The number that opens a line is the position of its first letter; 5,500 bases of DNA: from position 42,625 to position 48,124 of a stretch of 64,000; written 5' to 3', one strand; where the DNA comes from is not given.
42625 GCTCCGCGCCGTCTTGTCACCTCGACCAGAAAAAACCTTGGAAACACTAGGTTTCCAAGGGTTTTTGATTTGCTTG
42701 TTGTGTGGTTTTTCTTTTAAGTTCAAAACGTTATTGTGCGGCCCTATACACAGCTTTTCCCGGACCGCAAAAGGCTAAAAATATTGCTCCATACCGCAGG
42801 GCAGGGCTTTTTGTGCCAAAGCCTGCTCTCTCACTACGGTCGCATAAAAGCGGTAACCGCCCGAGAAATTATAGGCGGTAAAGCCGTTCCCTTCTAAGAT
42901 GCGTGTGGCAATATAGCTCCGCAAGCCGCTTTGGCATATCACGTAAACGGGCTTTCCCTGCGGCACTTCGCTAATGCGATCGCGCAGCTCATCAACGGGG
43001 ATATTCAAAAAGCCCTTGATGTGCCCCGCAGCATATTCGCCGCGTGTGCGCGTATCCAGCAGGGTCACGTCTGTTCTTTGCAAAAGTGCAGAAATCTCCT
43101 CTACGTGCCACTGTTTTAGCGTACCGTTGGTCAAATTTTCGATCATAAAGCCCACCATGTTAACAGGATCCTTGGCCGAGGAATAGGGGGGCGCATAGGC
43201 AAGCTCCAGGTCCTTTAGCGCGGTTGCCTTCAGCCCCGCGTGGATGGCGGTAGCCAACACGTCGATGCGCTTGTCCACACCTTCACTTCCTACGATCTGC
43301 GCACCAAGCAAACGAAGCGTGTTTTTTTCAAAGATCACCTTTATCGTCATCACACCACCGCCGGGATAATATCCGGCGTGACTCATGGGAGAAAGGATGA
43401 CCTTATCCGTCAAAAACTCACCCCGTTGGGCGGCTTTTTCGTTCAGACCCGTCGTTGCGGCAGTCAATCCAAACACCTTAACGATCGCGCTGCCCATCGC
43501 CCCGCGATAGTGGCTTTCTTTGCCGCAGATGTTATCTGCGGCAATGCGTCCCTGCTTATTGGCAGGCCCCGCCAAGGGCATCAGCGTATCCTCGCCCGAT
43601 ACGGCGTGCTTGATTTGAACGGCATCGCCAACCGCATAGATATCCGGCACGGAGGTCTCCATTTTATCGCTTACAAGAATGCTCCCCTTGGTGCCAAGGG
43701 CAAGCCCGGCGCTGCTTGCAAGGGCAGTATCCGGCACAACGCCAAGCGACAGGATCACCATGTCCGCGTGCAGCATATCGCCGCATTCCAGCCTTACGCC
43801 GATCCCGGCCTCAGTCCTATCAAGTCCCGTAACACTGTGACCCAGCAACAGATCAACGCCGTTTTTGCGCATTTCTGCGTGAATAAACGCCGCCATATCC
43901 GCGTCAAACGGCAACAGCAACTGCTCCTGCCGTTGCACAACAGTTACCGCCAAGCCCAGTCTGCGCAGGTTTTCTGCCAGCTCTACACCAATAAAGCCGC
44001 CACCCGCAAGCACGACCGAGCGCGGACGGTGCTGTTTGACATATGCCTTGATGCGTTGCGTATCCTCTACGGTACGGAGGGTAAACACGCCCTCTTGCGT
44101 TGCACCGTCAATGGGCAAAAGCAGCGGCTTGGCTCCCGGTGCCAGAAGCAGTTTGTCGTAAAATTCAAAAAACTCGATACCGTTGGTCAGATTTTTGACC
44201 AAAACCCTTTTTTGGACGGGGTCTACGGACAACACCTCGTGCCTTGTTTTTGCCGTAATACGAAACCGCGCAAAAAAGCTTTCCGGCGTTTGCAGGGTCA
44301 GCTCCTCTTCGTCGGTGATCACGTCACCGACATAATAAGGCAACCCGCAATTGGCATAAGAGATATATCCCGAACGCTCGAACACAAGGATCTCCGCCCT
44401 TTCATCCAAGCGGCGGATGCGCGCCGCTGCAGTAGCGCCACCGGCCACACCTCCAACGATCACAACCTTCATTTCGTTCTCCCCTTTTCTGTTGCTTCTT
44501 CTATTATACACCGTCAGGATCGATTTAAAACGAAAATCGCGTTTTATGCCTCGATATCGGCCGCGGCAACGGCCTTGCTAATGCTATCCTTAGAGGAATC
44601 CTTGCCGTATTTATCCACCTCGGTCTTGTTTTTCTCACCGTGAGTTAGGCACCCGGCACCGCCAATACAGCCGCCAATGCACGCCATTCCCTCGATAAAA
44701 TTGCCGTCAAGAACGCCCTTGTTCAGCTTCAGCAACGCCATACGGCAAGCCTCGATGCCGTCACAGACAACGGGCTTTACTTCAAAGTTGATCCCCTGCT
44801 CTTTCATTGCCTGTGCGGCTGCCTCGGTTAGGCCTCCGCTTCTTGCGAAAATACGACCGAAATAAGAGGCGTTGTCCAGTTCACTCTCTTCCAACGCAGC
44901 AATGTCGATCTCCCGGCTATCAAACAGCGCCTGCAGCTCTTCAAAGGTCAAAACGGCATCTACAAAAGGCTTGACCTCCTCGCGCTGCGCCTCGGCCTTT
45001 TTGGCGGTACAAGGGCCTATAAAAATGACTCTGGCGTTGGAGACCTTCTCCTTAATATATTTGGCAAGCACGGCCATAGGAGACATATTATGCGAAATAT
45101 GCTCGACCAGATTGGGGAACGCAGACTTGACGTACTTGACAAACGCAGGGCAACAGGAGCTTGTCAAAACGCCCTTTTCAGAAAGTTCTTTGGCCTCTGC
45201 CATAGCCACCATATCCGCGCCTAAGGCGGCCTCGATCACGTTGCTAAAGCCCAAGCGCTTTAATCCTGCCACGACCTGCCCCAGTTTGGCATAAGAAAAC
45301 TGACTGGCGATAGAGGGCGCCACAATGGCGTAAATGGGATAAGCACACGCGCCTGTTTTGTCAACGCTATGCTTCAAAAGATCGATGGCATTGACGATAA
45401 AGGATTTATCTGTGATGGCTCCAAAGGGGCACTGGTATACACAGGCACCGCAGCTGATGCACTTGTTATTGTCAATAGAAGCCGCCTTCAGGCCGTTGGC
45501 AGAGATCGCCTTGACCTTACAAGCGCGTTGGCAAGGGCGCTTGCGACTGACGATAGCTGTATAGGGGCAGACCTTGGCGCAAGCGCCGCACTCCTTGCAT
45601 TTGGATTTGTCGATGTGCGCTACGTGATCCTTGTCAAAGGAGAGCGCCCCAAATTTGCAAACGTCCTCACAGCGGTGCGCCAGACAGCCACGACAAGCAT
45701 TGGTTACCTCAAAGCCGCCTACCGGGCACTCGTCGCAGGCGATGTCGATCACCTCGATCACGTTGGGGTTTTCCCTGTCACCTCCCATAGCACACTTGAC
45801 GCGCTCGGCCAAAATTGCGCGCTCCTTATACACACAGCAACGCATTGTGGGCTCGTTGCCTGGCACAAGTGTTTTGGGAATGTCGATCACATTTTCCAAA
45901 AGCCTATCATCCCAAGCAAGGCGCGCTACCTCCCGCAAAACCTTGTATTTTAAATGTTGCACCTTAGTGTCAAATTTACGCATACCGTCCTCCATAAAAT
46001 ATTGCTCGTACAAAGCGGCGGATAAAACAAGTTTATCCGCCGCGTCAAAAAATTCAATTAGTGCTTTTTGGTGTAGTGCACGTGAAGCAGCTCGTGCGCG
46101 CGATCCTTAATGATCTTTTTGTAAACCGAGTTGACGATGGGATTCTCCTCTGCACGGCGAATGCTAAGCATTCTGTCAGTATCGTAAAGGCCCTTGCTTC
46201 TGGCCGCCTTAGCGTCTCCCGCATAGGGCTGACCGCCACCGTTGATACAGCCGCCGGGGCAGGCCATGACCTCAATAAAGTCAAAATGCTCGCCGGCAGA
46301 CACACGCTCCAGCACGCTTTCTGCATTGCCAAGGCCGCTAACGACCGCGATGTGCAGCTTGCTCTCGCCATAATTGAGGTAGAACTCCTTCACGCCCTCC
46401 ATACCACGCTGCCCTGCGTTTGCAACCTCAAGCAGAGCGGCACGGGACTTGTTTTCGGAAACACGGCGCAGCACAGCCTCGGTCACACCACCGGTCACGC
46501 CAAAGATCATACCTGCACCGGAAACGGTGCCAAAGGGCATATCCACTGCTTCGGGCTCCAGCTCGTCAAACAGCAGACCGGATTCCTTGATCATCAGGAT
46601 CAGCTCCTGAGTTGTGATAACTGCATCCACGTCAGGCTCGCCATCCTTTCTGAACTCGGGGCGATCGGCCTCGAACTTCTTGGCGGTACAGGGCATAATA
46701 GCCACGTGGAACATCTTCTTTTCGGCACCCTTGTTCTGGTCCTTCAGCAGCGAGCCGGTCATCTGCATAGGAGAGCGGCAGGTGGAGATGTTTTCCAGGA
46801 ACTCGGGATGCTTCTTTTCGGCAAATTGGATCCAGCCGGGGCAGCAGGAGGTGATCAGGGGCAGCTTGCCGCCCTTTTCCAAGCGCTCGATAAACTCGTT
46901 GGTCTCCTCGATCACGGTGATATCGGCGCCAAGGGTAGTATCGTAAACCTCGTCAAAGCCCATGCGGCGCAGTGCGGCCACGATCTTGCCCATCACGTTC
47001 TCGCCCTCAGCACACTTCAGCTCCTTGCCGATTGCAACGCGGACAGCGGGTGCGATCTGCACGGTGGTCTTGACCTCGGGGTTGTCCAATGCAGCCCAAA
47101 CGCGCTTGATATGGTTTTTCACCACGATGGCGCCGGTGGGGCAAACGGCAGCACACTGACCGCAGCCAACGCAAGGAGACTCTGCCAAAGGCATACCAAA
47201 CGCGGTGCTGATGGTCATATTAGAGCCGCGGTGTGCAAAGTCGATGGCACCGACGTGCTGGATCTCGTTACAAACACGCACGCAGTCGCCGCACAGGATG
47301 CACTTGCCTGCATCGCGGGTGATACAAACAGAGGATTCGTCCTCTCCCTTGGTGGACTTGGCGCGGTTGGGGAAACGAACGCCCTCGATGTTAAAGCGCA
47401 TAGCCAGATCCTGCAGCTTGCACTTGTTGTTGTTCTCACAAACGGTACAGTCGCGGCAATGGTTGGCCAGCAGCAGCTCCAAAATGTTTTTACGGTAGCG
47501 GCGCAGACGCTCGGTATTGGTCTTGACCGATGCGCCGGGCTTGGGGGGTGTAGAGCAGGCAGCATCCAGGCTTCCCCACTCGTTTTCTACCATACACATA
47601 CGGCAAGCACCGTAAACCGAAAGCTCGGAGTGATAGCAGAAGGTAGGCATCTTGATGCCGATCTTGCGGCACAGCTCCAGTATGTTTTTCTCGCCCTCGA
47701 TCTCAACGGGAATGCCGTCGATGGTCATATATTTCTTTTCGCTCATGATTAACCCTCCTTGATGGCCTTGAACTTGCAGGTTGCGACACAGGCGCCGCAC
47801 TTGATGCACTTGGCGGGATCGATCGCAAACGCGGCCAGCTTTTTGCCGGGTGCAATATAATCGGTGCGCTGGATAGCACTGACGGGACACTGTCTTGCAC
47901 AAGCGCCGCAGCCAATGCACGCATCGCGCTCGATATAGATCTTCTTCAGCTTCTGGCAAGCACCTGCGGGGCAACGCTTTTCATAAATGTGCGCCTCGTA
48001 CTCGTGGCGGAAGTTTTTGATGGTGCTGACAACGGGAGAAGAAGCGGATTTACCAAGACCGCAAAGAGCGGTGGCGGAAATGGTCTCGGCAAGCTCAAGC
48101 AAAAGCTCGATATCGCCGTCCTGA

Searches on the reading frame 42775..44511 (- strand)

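Call 69: search_protein_families(library=pfam, proteins=[window:42775-44511:-], max_evalue=0.000001)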
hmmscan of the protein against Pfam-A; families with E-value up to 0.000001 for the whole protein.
window:42775-44511:- (578 aa): 5 families
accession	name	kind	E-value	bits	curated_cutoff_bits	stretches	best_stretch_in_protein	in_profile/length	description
PF07992.20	Pyr_redox_2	-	4.8e-60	203.9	26.1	1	14-304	1-285/291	Pyridine nucleotide-disulphide oxidoreductase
PF00070.33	Pyr_redox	-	2.4e-19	70.1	22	1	166-241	2-79/82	Pyridine nucleotide-disulphide oxidoreductase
PF00581.25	Rhodanese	-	1e-14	55.2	22.2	1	470-554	2-97/102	Rhodanese-like domain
PF02852.28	Pyr_redox_dim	-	3.2e-14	53.5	25.3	1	343-446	3-105/110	Pyridine nucleotide-disulphide oxidoreductase, dimerisation domain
PF13738.12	Pyr_redox_3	-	1e-07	31.9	30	1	80-295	91-305/305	Pyridine nucleotide-disulphide oxidoreductase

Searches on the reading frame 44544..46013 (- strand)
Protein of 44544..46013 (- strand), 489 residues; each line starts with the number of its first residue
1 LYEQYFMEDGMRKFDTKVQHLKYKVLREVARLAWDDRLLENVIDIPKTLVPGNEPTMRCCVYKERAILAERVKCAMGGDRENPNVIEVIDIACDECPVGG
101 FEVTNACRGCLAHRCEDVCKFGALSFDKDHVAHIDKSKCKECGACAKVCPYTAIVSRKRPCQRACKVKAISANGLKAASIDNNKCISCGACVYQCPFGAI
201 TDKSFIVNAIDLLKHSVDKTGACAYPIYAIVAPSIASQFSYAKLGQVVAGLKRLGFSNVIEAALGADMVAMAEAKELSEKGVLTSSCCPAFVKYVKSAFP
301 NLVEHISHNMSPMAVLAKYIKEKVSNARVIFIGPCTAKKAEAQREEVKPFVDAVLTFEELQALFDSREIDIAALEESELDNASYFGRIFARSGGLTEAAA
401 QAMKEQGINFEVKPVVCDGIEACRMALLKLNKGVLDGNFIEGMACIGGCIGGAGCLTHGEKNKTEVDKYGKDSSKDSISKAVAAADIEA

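Call 69: search_protein_families(library=pfam, proteins=[window:44544-46013:-], max_evalue=0.000001)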
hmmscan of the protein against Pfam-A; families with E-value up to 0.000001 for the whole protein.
window:44544-46013:- (489 aa): 8 families
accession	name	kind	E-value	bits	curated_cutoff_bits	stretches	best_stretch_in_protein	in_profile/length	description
PF02906.19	Fe_hyd_lg_C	-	1.8e-65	221.5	22.1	1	227-453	3-245/245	Iron only hydrogenase large subunit, C-terminal domain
PF00037.32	Fer4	-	8e-13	48.1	21.1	1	179-201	2-24/24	4Fe-4S binding domain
PF12838.12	Fer4_7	-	3.3e-11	43.9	27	1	107-153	2-52/52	4Fe-4S dicluster domain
PF25160.1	LdpA_Fe-S-bd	-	4e-10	39.8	27.6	0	158-204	6-47/49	LdpA Fe-S cluster-binding domain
PF12837.12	Fer4_6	-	4.6e-10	39.4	25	0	179-200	3-24/24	4Fe-4S binding domain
PF13484.11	Fer4_16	-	1e-08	36.3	30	0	138-197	1-65/66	4Fe-4S double cluster binding domain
PF12797.12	Fer4_2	-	1.6e-08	34.4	24.5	0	133-151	4-22/22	4Fe-4S binding domain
PF13187.11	Fer4_9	-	3.4e-07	30.6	27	0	106-154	1-52/52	4Fe-4S dicluster domain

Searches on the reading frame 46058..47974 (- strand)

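Call 69: search_protein_families(library=pfam, proteins=[window:46058-47974:-], max_evalue=0.000001)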
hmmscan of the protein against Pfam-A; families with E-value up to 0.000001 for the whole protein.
window:46058-47974:- (638 aa): 6 families
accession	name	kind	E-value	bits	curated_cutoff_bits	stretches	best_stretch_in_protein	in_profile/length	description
PF02906.19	Fe_hyd_lg_C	-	3.2e-92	309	22.1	1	302-580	2-245/245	Iron only hydrogenase large subunit, C-terminal domain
PF10588.14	NADH-G_4Fe-4S_3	-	4.3e-17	61.8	27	1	161-200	1-40/40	NADH-ubiquinone oxidoreductase-G iron-sulfur binding region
PF02256.22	Fe_hyd_SSU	-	1.5e-12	47.8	24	1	587-637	2-56/56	Iron hydrogenase small subunit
PF13510.11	Fer2_4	-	6.8e-12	45.7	22.8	1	84-154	7-81/82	2Fe-2S iron-sulfur cluster binding domain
PF12838.12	Fer4_7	-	2.2e-10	41.3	27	1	224-282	1-52/52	4Fe-4S dicluster domain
PF14697.11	Fer4_21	-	4e-07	30.5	35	1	222-283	5-57/59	4Fe-4S dicluster domain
